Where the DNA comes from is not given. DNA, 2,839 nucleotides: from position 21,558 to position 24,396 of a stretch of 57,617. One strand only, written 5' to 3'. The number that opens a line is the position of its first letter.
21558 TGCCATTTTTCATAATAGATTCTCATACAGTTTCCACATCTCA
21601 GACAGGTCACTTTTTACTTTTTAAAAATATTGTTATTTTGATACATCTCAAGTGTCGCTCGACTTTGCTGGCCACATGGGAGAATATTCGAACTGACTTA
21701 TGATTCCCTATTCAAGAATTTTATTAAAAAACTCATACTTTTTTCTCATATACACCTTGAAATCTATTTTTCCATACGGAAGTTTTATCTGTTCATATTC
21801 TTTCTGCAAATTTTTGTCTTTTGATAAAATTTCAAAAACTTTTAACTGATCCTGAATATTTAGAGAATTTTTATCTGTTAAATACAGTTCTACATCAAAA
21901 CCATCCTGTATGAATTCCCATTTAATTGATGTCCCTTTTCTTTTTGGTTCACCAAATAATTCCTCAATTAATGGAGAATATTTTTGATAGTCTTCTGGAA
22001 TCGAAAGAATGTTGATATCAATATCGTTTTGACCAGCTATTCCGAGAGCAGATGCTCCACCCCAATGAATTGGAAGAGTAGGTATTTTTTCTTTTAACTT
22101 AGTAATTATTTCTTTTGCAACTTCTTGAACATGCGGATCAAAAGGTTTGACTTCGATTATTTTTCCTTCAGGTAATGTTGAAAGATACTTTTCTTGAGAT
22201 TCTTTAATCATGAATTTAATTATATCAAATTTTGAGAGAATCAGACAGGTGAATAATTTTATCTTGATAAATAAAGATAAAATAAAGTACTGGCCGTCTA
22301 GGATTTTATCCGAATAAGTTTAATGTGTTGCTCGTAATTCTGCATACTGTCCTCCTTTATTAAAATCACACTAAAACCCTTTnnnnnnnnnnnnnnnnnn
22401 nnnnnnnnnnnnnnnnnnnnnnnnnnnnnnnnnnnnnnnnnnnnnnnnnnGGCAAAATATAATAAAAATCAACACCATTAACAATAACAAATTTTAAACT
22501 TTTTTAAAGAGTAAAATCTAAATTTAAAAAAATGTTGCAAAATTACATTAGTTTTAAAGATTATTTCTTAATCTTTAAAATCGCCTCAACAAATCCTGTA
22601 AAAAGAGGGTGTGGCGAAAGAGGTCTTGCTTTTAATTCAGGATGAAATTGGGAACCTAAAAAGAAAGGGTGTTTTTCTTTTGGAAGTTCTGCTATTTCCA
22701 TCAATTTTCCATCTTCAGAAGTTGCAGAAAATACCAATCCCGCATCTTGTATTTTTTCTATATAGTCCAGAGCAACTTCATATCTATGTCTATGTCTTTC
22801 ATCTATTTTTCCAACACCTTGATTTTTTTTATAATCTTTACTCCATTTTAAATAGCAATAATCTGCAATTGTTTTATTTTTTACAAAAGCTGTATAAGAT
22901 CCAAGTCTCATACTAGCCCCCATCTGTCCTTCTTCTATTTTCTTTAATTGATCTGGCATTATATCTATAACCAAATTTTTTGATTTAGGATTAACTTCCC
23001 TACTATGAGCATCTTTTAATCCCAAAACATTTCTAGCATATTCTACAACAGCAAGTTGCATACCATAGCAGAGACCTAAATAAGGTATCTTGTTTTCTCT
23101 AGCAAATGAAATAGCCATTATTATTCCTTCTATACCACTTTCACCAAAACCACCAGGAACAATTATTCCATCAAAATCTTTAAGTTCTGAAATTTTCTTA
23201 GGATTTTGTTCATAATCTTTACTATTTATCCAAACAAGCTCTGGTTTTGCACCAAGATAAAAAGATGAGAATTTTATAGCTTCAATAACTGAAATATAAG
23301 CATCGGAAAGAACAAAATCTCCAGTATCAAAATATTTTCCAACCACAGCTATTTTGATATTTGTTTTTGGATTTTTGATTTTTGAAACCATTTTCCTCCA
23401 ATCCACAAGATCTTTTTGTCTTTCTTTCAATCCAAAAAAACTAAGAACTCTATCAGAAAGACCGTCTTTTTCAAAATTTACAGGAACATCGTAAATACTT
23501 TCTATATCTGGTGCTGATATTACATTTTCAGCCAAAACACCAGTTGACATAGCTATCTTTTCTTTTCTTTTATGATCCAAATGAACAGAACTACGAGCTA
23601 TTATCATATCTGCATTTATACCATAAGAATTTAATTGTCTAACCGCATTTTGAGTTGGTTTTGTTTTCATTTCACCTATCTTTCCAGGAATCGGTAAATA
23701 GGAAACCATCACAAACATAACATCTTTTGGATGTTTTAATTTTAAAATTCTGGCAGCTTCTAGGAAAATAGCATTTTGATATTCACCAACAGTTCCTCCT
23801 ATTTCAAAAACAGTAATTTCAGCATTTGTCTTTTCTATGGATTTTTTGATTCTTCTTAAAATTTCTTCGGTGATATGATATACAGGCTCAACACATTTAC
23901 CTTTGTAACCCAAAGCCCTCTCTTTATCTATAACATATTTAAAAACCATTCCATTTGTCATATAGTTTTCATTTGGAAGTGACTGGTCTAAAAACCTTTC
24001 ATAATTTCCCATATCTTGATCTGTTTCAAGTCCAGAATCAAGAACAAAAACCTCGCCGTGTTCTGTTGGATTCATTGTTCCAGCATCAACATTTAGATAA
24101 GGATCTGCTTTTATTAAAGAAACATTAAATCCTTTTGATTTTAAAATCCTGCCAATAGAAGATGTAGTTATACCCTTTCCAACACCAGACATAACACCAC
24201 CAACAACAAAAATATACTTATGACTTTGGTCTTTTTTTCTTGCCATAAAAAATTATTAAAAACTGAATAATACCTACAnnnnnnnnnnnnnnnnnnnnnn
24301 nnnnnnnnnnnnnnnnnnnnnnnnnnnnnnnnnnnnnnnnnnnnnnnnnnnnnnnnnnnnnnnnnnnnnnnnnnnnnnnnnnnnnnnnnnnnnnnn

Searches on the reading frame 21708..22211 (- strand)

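Call 31: search_protein_families(library=pfam, proteins=[window:21708-22211:-], max_evalue=0.01)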
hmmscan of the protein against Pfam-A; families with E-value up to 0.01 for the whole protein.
window:21708-22211:- (167 aa): 2 families
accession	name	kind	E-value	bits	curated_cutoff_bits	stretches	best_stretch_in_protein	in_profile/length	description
PF04229.20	GrpB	-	2.1e-10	41.4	25.5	1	19-167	2-158/159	GrpB protein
PF14088.11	DUF4268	-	0.0032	17.9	27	1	90-135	36-78/140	Domain of unknown function (DUF4268)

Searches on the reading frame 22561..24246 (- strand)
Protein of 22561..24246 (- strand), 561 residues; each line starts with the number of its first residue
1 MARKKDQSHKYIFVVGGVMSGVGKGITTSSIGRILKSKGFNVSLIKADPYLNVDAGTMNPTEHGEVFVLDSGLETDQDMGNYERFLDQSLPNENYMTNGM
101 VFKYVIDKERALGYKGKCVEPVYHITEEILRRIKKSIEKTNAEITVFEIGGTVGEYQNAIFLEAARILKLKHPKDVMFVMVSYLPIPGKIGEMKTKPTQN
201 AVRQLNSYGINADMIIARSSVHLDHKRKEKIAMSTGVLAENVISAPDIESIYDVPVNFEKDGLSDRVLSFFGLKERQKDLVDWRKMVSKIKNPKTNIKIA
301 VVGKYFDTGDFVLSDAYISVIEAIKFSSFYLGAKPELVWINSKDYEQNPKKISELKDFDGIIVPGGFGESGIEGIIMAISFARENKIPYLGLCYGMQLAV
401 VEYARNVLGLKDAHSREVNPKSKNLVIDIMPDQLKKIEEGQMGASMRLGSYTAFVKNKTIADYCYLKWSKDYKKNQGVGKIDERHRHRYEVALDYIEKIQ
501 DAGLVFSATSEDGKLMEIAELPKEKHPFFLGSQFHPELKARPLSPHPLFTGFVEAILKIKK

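Call 31: search_protein_families(library=pfam, proteins=[window:22561-24246:-], max_evalue=0.01)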
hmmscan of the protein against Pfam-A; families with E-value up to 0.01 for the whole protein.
window:22561-24246:- (561 aa): 4 families
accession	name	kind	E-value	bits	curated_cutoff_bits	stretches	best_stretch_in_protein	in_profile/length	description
PF06418.20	CTP_synth_N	-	1.5e-97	326.6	26.1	1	10-272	1-264/265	CTP synthase N-terminus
PF00117.34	GATase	-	1.9e-35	122.7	22.8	1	313-554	2-189/190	Glutamine amidotransferase class-I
PF01656.29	CbiA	-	1.6e-05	25.3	25.4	1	15-140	3-54/125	CobQ/CobB/MinD/ParA nucleotide binding domain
PF07722.19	Peptidase_C26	-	0.00019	21.7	20.5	0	501-537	185-219/219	Peptidase C26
